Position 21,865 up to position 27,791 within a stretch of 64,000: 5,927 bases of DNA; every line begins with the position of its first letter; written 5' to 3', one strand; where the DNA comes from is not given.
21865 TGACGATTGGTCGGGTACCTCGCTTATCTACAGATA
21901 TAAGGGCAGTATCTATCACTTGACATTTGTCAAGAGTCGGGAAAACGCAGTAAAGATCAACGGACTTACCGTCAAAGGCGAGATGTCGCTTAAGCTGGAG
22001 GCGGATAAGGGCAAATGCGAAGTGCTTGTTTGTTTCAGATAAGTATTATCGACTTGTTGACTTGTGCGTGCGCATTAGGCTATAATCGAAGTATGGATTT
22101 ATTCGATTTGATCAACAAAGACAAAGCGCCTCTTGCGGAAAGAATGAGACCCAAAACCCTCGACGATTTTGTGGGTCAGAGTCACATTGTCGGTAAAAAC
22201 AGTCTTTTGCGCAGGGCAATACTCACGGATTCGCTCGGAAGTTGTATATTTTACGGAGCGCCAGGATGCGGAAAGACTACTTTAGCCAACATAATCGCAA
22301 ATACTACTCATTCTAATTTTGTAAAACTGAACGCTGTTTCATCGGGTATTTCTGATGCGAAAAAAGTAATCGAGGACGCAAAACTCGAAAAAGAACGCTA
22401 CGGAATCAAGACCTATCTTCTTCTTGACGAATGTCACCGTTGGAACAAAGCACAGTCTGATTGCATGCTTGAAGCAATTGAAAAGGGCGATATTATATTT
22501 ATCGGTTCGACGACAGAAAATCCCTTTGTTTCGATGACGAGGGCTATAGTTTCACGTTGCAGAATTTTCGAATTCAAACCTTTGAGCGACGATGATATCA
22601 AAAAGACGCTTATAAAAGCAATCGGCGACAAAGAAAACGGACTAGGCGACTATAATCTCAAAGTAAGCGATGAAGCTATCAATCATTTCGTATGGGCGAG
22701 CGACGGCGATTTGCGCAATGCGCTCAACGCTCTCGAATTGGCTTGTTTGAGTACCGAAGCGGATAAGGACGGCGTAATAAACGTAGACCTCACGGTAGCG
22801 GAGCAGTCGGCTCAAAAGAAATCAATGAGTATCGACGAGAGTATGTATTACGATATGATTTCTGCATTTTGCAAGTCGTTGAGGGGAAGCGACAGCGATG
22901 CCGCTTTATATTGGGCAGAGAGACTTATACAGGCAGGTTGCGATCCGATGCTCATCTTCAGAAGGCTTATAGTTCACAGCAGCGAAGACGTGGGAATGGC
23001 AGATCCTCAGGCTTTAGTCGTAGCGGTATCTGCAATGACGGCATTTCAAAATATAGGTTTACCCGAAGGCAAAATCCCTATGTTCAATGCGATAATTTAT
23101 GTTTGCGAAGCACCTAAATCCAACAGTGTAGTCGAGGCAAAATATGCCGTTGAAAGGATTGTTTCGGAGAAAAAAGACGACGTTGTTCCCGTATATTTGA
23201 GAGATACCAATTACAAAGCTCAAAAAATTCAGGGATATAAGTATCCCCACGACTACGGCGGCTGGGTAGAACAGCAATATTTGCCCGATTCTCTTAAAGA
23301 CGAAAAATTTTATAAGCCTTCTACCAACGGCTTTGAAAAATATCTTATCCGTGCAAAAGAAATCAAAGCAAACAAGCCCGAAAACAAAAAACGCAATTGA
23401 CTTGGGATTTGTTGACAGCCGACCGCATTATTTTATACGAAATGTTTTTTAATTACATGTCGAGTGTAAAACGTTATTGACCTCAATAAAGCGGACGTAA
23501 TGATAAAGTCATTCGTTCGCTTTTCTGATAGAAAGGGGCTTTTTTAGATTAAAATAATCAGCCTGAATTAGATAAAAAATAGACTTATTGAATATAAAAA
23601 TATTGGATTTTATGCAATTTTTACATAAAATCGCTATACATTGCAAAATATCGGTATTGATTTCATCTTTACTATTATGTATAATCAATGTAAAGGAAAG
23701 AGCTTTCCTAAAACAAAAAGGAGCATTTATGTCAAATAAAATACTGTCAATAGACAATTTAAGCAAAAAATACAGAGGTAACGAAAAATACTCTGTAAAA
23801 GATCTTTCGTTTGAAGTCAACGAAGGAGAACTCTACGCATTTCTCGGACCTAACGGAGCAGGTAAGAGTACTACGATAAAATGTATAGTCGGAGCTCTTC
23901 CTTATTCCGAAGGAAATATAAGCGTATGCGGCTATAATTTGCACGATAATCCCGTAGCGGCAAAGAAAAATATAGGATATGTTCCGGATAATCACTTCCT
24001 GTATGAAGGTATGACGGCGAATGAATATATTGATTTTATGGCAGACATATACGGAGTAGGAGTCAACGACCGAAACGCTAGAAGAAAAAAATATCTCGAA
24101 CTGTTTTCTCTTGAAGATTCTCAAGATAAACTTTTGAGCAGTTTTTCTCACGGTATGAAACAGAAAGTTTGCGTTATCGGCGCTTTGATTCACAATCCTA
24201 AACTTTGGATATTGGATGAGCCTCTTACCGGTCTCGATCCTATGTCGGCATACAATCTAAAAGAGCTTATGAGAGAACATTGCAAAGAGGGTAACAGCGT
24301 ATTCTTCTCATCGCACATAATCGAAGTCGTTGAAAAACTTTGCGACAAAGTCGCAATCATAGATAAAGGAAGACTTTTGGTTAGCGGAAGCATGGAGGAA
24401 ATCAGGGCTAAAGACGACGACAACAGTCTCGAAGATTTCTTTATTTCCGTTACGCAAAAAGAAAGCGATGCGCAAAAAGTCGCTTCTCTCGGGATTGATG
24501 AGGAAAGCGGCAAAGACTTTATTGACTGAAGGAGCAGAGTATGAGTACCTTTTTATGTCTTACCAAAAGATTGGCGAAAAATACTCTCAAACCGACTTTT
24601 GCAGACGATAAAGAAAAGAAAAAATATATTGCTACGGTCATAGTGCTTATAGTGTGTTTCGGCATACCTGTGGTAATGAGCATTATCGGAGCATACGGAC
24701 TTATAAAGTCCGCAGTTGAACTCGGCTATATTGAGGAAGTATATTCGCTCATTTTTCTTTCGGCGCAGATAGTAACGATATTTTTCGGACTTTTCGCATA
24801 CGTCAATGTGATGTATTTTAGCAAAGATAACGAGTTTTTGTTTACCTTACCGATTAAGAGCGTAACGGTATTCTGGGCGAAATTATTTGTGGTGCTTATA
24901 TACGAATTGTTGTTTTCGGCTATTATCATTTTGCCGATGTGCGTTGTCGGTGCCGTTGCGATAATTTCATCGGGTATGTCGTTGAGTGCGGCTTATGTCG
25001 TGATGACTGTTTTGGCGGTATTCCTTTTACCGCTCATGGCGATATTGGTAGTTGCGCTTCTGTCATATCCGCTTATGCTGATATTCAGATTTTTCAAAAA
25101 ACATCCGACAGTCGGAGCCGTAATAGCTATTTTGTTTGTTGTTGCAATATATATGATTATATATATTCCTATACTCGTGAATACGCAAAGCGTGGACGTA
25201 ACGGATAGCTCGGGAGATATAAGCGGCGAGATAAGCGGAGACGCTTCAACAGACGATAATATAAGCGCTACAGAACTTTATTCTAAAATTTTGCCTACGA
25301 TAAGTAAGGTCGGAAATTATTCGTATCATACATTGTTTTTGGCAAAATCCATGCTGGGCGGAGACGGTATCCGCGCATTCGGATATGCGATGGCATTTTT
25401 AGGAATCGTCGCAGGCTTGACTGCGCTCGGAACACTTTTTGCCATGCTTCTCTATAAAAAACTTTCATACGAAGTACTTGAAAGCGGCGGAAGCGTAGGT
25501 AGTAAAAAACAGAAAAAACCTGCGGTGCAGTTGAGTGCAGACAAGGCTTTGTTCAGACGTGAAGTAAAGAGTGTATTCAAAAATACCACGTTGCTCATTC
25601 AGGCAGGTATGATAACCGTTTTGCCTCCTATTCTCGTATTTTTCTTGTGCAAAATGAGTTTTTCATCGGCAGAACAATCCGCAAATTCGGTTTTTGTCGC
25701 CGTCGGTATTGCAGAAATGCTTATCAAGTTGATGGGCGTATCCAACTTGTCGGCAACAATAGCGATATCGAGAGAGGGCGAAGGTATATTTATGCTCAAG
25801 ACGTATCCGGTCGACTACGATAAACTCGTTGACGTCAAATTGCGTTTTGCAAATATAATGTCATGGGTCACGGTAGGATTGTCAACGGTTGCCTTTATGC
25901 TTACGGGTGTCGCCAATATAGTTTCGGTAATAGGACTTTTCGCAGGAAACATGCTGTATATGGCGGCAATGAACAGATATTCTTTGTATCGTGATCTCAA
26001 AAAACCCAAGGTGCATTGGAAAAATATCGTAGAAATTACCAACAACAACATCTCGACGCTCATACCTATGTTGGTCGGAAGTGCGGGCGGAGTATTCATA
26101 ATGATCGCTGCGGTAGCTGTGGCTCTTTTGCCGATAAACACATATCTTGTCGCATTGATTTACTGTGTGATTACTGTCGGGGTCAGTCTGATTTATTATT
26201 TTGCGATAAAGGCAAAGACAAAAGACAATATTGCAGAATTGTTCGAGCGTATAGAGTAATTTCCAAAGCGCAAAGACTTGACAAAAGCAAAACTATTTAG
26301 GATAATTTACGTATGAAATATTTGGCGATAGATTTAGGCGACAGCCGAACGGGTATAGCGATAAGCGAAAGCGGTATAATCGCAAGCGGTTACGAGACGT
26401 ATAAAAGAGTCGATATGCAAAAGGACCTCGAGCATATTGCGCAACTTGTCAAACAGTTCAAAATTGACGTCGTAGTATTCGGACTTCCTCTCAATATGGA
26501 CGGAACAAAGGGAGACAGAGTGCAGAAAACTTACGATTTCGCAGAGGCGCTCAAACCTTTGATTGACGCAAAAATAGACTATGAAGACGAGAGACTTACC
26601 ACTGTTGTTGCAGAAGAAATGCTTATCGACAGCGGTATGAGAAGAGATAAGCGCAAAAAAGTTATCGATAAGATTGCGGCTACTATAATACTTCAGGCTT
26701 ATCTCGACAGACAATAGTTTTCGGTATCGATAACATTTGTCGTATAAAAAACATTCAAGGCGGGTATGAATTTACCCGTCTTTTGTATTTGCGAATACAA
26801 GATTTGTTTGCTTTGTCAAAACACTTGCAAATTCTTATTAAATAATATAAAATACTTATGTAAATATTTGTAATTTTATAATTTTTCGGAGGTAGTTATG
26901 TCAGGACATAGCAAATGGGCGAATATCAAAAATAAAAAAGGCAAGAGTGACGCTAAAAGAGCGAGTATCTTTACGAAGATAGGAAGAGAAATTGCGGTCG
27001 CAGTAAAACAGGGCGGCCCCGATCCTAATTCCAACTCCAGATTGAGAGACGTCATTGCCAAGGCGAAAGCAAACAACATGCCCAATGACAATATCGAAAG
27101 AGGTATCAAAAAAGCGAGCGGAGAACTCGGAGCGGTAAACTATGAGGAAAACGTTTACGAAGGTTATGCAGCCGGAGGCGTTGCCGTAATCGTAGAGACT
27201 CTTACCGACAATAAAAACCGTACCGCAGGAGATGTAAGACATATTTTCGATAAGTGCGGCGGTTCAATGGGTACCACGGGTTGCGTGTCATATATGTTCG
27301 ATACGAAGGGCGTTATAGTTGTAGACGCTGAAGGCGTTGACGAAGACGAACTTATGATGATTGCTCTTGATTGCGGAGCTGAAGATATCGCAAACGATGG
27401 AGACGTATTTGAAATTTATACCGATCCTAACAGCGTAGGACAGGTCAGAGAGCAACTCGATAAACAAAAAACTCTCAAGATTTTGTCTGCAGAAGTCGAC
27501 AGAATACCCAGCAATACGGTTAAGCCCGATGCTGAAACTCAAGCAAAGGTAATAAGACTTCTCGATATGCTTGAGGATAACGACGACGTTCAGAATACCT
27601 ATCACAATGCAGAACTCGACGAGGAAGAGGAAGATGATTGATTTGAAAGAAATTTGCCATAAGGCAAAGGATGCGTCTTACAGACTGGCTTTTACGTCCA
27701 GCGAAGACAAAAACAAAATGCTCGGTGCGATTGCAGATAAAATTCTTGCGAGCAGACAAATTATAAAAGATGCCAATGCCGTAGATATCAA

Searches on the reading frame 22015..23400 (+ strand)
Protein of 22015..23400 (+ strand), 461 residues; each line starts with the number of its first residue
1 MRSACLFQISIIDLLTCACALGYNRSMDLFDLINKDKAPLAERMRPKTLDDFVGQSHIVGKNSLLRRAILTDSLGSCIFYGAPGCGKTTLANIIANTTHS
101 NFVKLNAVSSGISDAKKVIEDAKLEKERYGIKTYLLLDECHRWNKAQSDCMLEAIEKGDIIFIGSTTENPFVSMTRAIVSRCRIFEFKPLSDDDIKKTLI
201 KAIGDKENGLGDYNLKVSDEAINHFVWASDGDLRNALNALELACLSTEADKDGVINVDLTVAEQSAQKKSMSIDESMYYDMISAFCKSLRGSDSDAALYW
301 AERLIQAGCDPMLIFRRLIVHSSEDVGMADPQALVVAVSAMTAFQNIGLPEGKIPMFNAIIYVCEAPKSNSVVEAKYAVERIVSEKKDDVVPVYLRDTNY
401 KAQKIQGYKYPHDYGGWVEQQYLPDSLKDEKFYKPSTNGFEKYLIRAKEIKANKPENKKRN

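Call 61: search_protein_families(library=pfam, proteins=[window:22015-23400:+], max_evalue=0.00001)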
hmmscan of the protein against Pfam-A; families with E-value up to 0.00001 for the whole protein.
window:22015-23400:+ (461 aa): 5 families
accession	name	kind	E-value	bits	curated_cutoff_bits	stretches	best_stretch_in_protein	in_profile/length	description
PF12002.13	MgsA_C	-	3.4e-58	196.7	27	1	291-444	1-159/167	MgsA AAA+ ATPase C terminal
PF16193.11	AAA_assoc_2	-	5.1e-20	72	34.3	1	212-290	2-81/81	AAA C-terminal domain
PF05496.18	RuvB_N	-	4.5e-12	46.4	27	1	44-163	1-117/159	Holliday junction DNA helicase RuvB P-loop domain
PF00004.35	AAA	-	7.6e-12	46.3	21.2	1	78-188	2-129/131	ATPase family associated with various cellular activities (AAA)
PF13173.12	AAA_14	-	2.5e-08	34.5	27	1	78-191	6-124/129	AAA domain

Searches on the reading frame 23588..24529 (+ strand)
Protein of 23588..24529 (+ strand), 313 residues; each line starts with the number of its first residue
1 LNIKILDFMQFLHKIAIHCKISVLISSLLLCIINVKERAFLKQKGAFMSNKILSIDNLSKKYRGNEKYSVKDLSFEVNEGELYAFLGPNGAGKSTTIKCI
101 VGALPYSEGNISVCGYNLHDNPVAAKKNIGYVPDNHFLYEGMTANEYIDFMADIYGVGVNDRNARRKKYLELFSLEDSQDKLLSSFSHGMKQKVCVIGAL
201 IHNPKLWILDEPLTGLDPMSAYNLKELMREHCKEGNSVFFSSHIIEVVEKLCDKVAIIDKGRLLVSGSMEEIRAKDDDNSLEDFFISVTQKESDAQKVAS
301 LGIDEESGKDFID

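Call 61: search_protein_families(library=pfam, proteins=[window:23588-24529:+], max_evalue=0.00001)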
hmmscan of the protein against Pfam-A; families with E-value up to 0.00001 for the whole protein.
window:23588-24529:+ (313 aa): 2 families
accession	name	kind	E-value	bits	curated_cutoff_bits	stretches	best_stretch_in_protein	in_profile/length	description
PF00005.33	ABC_tran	-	1.3e-30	107.2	25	1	70-213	1-136/137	ABC transporter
PF13304.12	AAA_21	-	7e-12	46.5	27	1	169-248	221-303/304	AAA domain, putative AbiEii toxin, Type IV TA system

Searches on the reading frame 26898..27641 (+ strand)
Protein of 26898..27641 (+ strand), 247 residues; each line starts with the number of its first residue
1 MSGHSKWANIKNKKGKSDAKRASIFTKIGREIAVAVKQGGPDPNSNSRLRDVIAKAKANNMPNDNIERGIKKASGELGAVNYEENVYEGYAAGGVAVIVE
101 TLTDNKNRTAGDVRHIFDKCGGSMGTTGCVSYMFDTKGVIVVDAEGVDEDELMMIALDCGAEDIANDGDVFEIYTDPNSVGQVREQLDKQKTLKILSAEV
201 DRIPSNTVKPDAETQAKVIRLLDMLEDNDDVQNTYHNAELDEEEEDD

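Call 61: search_protein_families(library=pfam, proteins=[window:26898-27641:+], max_evalue=0.00001)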
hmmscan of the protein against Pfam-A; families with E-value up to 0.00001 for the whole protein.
window:26898-27641:+ (247 aa): 2 families
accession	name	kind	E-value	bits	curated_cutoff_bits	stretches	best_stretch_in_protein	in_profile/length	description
PF01709.26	Transcrip_reg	-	8.1e-63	211.3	27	1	82-238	1-160/160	TACO1/YebC second and third domain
PF20772.2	TACO1_YebC_N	-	3.2e-34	117.7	36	1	5-76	1-73/73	TACO1/YebC protein N-terminal domain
